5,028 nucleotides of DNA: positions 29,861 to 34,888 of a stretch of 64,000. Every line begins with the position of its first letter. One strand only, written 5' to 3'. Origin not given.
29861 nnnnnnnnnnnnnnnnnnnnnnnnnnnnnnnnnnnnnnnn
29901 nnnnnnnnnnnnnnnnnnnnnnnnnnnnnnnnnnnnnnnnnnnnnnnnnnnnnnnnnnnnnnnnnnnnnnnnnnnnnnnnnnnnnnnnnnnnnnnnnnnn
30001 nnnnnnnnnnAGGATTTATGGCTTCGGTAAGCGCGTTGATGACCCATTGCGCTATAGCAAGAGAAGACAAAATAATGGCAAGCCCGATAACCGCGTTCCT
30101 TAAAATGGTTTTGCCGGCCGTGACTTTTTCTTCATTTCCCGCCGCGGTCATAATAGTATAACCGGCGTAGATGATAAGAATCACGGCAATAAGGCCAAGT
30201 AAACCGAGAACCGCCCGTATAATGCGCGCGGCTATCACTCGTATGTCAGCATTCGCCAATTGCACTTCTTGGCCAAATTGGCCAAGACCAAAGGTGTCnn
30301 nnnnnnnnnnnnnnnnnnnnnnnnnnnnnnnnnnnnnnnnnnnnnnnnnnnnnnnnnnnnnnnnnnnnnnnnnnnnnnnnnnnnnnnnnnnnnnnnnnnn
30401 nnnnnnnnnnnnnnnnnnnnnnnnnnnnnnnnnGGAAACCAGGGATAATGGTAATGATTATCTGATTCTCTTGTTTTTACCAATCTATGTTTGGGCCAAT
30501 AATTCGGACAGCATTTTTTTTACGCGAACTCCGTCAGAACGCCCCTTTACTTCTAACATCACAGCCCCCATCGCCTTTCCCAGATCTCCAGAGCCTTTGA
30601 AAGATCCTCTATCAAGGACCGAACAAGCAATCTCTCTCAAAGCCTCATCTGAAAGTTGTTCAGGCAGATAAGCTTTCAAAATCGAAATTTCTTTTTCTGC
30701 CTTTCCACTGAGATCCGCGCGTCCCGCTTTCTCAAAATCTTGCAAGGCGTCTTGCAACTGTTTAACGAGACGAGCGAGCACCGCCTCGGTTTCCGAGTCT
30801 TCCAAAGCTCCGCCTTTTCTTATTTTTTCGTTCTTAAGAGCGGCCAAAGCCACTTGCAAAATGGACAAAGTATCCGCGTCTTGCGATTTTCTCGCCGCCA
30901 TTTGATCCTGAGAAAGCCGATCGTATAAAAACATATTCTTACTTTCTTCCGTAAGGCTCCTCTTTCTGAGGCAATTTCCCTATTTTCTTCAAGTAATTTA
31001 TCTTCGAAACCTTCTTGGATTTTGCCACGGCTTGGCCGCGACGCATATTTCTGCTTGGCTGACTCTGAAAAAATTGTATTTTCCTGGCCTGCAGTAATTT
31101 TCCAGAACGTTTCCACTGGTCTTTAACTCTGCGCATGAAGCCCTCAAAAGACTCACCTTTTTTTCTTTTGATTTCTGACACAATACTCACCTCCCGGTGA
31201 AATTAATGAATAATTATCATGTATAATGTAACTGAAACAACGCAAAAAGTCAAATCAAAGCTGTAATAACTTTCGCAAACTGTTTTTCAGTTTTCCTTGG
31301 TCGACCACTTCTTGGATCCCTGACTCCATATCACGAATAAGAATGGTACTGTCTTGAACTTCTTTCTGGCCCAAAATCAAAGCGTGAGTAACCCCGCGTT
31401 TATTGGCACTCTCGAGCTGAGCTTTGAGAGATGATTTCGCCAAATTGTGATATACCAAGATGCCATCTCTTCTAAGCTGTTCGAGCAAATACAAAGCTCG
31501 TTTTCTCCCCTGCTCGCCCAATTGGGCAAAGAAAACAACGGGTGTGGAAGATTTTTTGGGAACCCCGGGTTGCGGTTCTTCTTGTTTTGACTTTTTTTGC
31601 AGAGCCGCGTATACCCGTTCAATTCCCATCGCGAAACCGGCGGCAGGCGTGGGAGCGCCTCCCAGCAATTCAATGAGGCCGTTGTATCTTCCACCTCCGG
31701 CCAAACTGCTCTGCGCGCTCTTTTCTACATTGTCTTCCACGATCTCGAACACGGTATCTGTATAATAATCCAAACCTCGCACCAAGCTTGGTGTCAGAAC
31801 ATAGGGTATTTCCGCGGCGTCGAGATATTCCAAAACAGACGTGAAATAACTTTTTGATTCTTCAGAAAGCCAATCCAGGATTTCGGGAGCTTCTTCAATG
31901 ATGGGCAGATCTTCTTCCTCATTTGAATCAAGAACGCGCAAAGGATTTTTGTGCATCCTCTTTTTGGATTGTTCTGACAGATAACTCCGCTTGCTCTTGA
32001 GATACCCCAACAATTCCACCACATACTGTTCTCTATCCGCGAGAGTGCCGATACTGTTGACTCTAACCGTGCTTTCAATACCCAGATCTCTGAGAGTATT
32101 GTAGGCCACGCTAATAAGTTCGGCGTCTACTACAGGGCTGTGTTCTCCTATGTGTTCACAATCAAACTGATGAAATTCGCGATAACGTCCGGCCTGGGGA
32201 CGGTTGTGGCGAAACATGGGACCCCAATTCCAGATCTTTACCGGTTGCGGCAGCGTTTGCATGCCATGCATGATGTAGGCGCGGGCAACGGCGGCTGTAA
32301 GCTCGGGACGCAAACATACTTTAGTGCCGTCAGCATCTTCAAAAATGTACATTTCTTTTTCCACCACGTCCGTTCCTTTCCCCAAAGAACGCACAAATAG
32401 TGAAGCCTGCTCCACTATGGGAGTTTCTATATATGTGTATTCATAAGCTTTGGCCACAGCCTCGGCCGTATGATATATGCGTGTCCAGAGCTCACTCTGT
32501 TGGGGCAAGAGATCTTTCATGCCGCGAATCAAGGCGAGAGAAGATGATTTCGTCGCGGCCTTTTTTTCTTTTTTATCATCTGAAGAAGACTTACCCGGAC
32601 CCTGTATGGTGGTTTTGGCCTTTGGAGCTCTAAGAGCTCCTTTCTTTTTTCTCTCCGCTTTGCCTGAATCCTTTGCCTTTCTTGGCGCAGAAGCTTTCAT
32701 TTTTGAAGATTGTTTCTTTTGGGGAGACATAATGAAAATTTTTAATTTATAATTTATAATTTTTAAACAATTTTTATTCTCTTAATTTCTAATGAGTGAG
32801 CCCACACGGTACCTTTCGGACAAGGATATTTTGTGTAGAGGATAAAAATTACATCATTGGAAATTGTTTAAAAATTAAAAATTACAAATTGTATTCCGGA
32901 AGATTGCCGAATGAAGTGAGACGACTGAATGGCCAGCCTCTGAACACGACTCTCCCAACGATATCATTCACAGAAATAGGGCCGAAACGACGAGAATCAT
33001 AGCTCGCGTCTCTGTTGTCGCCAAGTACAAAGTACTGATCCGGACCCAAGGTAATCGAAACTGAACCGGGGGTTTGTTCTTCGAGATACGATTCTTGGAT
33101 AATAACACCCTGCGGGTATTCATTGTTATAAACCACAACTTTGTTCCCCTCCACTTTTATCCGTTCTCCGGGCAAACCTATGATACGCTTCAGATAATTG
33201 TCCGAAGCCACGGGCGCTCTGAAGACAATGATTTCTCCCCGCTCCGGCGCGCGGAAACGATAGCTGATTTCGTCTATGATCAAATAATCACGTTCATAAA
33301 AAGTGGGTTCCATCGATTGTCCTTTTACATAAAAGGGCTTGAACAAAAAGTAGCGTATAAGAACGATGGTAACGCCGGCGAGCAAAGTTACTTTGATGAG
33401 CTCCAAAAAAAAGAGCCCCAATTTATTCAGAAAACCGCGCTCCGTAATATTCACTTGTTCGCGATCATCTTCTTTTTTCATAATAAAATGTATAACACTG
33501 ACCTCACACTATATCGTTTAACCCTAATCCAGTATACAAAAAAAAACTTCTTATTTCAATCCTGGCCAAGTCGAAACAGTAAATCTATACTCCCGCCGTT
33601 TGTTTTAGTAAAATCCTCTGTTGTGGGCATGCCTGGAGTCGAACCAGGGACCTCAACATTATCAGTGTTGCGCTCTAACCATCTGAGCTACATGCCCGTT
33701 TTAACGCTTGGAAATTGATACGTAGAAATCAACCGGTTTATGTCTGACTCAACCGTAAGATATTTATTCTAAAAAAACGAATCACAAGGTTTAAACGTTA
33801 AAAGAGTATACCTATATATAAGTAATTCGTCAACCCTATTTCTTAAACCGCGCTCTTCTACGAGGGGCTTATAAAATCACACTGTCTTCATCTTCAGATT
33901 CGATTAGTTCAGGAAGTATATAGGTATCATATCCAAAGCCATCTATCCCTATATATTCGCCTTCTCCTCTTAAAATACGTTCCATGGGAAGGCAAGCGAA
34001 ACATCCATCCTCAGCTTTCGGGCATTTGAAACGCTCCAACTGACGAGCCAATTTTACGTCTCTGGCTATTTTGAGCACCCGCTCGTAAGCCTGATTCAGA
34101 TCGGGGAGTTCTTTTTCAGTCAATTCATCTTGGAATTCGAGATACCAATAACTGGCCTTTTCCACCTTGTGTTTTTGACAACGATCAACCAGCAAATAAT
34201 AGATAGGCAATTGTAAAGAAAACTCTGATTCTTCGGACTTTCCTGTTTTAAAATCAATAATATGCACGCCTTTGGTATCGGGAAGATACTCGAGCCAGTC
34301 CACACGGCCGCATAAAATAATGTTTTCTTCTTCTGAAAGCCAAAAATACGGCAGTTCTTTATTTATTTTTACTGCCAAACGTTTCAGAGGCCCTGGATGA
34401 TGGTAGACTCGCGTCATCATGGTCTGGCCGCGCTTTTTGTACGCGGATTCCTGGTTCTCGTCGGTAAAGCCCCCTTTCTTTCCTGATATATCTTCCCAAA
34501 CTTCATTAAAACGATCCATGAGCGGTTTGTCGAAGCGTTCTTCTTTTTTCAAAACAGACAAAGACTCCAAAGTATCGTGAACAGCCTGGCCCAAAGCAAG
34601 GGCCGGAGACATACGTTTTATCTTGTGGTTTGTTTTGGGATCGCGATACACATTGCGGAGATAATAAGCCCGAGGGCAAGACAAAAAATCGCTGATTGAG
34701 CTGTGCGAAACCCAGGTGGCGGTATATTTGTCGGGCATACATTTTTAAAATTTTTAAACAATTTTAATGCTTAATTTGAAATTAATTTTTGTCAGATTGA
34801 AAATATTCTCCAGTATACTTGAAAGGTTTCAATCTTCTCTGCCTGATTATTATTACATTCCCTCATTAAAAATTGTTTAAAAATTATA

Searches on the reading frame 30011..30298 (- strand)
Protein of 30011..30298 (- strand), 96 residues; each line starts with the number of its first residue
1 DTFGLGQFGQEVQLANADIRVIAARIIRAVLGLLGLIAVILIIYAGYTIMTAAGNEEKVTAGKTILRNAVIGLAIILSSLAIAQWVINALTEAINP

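Call 25: find_homologous_proteins(query=window:30011-30298:-, max_evalue=0.001)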
Query seq(96 aa) (96 aa): 291 proteins with E <= 0.001 among 308 candidates; the best 120 are listed.
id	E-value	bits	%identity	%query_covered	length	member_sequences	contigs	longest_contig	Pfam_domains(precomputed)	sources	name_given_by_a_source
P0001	6.8e-25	105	71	89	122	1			PF18895.6,PF04956.19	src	-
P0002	2.0e-22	97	55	99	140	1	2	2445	PF18895.6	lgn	-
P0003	1.1e-20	91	57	97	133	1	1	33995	PF18895.6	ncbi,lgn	ncbi:MAG: pilin [Candidatus Paceibacteria bacterium]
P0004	1.1e-20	91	57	97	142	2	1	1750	PF18895.6,PF04956.19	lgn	-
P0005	1.4e-20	91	56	97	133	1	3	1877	PF18895.6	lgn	-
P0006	1.8e-19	87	54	98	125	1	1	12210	PF18895.6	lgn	-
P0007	2.7e-19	87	71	73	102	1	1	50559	PF18895.6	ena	-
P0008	3.6e-19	86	71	73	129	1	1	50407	PF18895.6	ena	-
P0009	4.1e-19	86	56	97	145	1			PF18895.6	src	-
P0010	9.6e-19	85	54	95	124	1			PF18895.6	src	-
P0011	1.3e-18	85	53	95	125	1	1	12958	PF18895.6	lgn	-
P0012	1.4e-18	85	56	97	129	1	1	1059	PF18895.6,PF04956.19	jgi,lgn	jgi:type IV secretory pathway VirB2 component (pilin)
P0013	3.2e-18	83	61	83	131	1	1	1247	PF18895.6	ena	-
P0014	3.9e-18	83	63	84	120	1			PF18895.6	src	-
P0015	4.1e-18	83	56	97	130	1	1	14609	PF18895.6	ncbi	-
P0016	4.3e-18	83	57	88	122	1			PF18895.6,PF04956.19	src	-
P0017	2.0e-17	81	53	97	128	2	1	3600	PF18895.6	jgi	-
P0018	2.2e-17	81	58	83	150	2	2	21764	PF18895.6,PF06157.17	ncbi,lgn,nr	ncbi:hypothetical protein KJ627_01270 [Patescibacteria group bacterium]|nr:hypothetical protein [Pat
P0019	2.2e-17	81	57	95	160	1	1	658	PF18895.6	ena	-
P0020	3.8e-17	80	51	91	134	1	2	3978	PF18895.6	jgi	-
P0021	3.8e-17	80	56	91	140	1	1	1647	PF18895.6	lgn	-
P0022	6.9e-17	79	51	97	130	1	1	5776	PF18895.6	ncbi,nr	ncbi:MAG: hypothetical protein GF349_02535, partial [Candidatus Magasanikbacteria bacterium]|nr:hypo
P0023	8.4e-17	79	53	89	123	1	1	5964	PF18895.6,PF04956.19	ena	-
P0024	1.2e-16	78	53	84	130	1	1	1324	PF18895.6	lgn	-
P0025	1.2e-16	78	52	91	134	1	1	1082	PF18895.6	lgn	-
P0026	1.4e-16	78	52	88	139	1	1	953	PF18895.6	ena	-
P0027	1.5e-16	78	49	97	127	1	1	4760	PF18895.6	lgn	-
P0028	1.7e-16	78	53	91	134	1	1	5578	PF18895.6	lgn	-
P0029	2.7e-16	77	49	97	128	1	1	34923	PF18895.6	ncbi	ncbi:MAG: hypothetical protein ABIH87_02215 [bacterium]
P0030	2.8e-16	77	48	97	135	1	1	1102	PF18895.6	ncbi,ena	-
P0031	3.1e-16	77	47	94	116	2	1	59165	PF18895.6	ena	-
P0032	3.1e-16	77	48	93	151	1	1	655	PF18895.6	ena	-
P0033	4.6e-16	77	51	91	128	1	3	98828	PF18895.6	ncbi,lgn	-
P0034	7.7e-16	76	55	88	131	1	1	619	PF18895.6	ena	-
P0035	8.7e-16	76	51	97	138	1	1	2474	PF18895.6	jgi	jgi:cytochrome bd-type quinol oxidase subunit 2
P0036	9.2e-16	76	52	97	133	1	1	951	PF18895.6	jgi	jgi:type IV secretory pathway VirB2 component (pilin)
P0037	1.1e-15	75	50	92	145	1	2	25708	PF18895.6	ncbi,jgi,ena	-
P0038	1.1e-15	75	52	97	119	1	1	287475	PF18895.6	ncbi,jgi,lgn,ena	ncbi:MAG: hypothetical protein WC480_01355 [Patescibacteria group bacterium]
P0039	1.4e-15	75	55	85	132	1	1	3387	PF18895.6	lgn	-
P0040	1.4e-15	75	56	85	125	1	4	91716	PF18895.6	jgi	-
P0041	1.7e-15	75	51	97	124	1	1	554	PF18895.6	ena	-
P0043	1.8e-15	75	50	97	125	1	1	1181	PF18895.6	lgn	-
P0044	1.9e-15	75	48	91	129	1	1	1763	PF18895.6,PF04956.19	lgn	-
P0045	2.0e-15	74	50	92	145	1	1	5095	PF18895.6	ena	-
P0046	4.3e-15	73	47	97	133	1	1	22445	PF18895.6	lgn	-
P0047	4.9e-15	73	49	96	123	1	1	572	PF18895.6,PF04956.19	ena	-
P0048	6.0e-15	73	48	90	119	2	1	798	PF18895.6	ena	-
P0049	6.7e-15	73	51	91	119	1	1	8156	PF18895.6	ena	-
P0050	8.4e-15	73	51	91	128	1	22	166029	PF18895.6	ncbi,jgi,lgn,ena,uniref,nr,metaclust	ncbi:hypothetical protein A3B21_05045 [Candidatus Uhrbacteria bacterium RIFCSPLOWO2_01_FULL_47_24]|u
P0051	8.8e-15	72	49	91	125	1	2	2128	PF18895.6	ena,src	-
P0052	1.0e-14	72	49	96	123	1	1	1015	PF18895.6,PF04956.19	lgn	-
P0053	1.0e-14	72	44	61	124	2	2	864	PF18895.6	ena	-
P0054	1.1e-14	72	48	96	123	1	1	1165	PF18895.6,PF04956.19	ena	-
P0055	1.3e-14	72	54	79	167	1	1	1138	PF18895.6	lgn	-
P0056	1.3e-14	72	51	91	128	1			PF18895.6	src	-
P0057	1.3e-14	72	46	59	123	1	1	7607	PF18895.6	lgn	-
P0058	1.4e-14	72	45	95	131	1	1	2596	PF18895.6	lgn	-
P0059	1.5e-14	72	47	91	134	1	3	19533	PF18895.6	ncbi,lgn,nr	ncbi:MAG: hypothetical protein KBC17_03115 [Candidatus Pacebacteria bacterium]|nr:hypothetical prote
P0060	1.6e-14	72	53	95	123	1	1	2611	PF18895.6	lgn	-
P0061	1.8e-14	71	49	96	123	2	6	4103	PF18895.6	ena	-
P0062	2.0e-14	71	52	89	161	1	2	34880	PF18895.6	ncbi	-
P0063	2.0e-14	71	60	71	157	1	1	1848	PF18895.6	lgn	-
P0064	2.1e-14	71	50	88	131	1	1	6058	PF18895.6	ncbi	-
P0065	2.7e-14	71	51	91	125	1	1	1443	PF18895.6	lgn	-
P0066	3.1e-14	71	49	88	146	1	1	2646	PF18895.6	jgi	jgi:hypothetical protein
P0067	3.5e-14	71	49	81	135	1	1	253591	PF18895.6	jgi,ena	-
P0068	3.8e-14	70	47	97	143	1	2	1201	PF18895.6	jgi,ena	-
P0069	4.3e-14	70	47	97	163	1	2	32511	PF18895.6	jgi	jgi:hypothetical protein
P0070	5.1e-14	70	51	94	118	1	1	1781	PF18895.6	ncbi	-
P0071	5.4e-14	70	47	96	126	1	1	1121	PF18895.6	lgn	-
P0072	5.5e-14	70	49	97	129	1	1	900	PF18895.6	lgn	-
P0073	7.2e-14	70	48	97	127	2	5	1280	PF18895.6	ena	-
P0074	7.2e-14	70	46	99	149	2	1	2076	PF18895.6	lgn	-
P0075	8.0e-14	69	51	97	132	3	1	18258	PF18895.6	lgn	-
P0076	8.0e-14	69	49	91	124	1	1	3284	PF18895.6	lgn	-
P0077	8.4e-14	69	48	91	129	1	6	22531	PF18895.6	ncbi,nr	ncbi:pilin [Patescibacteria group bacterium]|nr:pilin [Patescibacteria group bacterium] MBU1663128.1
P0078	1.3e-13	69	59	72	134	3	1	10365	PF18895.6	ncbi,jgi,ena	-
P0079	1.3e-13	69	51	97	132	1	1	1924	PF18895.6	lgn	-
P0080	1.4e-13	69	57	80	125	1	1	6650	PF18895.6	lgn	-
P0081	1.5e-13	69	61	48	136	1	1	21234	PF18895.6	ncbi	-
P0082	1.5e-13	68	48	91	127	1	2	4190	PF18895.6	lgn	-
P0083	1.6e-13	68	46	97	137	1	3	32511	PF18895.6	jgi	jgi:hypothetical protein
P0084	1.8e-13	68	59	73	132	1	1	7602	PF18895.6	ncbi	-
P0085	1.9e-13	68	39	97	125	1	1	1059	PF18895.6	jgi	jgi:Zn-dependent protease with chaperone function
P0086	1.9e-13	68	47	91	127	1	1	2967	PF18895.6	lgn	-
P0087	2.1e-13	68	49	84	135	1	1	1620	PF18895.6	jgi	-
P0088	2.1e-13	68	45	88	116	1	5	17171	PF18895.6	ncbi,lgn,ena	-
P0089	2.1e-13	68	43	96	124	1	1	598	PF18895.6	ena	-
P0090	2.2e-13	68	46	75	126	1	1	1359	PF18895.6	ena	-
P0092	2.4e-13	68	49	94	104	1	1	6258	PF18895.6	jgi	-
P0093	2.5e-13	68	48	70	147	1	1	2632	PF18895.6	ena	-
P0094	2.6e-13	68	53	90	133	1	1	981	PF18895.6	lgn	-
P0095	2.9e-13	68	51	82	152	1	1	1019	PF18895.6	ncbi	-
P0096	3.1e-13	68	60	71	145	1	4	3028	PF18895.6,PF04956.19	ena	-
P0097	3.3e-13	67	49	88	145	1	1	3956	PF18895.6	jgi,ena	-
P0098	3.7e-13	67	51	90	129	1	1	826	PF18895.6,PF04956.19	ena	-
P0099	3.7e-13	67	48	91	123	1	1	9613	PF18895.6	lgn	-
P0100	4.0e-13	67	53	76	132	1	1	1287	PF18895.6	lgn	-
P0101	4.2e-13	67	51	88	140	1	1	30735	PF18895.6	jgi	jgi:hypothetical protein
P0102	4.5e-13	67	56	73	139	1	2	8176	PF18895.6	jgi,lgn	-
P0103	4.7e-13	67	46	88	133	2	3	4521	PF18895.6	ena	-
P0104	5.1e-13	67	49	89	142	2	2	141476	PF18895.6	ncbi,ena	-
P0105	5.2e-13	67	46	97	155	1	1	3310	PF18895.6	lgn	-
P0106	5.3e-13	67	61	48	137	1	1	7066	PF18895.6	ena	-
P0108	6.6e-13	66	45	93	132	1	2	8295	PF18895.6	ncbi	-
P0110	6.8e-13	66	49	79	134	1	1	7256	PF18895.6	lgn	-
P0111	6.9e-13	66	58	72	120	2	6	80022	PF18895.6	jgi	jgi:amino acid transporter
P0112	7.0e-13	66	44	97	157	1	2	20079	PF18895.6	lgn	-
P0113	7.3e-13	66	42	93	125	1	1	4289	PF18895.6,PF04956.19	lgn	-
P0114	8.0e-13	66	49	86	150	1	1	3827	PF18895.6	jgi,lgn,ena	-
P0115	8.4e-13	66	44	91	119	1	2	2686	PF18895.6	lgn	-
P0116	1.0e-12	66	47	89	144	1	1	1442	PF18895.6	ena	-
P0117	1.1e-12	66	49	92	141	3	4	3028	PF18895.6,PF04956.19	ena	-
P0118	1.2e-12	66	48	91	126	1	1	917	PF18895.6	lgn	-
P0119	1.2e-12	66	48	97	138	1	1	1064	PF18895.6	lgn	-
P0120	1.2e-12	66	52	76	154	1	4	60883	PF18895.6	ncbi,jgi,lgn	jgi:hypothetical protein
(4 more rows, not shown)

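Call 93: search_dna_similar(query=window:30011-30298:-, collection=plasmids, mode=protein, max_evalue=1, max_rows=15)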
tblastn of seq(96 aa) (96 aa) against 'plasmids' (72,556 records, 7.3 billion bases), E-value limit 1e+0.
No match.

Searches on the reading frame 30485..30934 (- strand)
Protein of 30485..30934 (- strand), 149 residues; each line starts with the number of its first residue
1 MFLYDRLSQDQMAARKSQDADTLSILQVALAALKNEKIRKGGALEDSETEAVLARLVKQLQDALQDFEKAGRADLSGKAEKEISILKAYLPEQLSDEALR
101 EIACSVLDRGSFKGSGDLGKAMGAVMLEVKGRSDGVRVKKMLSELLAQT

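Call 13: search_protein_families(library=pfam, proteins=[window:30485-30934:-], max_evalue=0.01)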
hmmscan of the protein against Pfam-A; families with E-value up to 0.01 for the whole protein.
window:30485-30934:- (149 aa): 1 family
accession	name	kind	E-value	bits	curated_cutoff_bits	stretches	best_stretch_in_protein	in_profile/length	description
PF09424.15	YqeY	-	2.7e-36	125.3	27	1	5-146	2-143/143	Yqey-like protein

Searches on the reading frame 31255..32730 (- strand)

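Call 13: search_protein_families(library=pfam, proteins=[window:31255-32730:-], max_evalue=0.01)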
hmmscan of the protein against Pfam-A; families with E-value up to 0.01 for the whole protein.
window:31255-32730:- (491 aa): 5 families
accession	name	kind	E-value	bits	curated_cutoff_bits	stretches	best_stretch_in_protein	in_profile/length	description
PF13393.11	tRNA-synt_His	-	3.8e-36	125.3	25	1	70-373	1-308/308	Histidyl-tRNA synthetase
PF00587.30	tRNA-synt_2b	-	2.4e-14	54.3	29.3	1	128-377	1-175/179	tRNA synthetase class II core domain (G, H, P, S and T)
PF03129.25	HGTP_anticodon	-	6.3e-09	36.3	21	1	409-487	15-93/94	Anticodon binding domain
PF01409.25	tRNA-synt_2d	-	4.8e-05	23.4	19.8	1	82-225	19-163/246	tRNA synthetases class II core domain (F)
PF00152.25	tRNA-synt_2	-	0.0029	17.2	25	0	348-380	263-295/308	tRNA synthetases class II (D, K and N)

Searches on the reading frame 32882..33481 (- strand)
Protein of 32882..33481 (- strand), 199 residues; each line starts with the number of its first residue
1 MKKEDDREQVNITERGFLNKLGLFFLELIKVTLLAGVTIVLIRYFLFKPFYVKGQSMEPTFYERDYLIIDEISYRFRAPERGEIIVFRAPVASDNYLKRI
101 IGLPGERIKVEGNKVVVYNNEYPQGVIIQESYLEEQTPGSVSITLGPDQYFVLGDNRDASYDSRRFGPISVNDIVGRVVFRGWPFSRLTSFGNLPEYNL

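Call 13: search_protein_families(library=pfam, proteins=[window:32882-33481:-], max_evalue=0.01)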
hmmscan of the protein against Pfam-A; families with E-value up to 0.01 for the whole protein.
window:32882-33481:- (199 aa): 2 families
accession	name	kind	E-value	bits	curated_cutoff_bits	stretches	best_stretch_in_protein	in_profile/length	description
PF10502.14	Peptidase_S26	-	2.7e-44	151.5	22.9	1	26-183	2-168/168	Signal peptidase, peptidase S26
PF00717.28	Peptidase_S24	-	5.1e-06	26.6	23.3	1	51-110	39-91/116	Peptidase S24-like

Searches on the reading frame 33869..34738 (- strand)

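Call 13: search_protein_families(library=pfam, proteins=[window:33869-34738:-], max_evalue=0.01)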
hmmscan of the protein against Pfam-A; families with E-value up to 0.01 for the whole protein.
window:33869-34738:- (289 aa): 3 families
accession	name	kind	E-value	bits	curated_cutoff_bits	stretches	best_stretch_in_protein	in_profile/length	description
PF12705.13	PDDEXK_1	-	1.9e-23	84.1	22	1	10-249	2-240/247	PD-(D/E)XK nuclease superfamily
PF01930.23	Cas_Cas4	-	0.0021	18.6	22.7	0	144-247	54-150/160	Domain of unknown function DUF83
PF12684.13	DUF3799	-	0.0053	17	26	1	11-168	1-131/233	PDDEXK-like domain of unknown function (DUF3799)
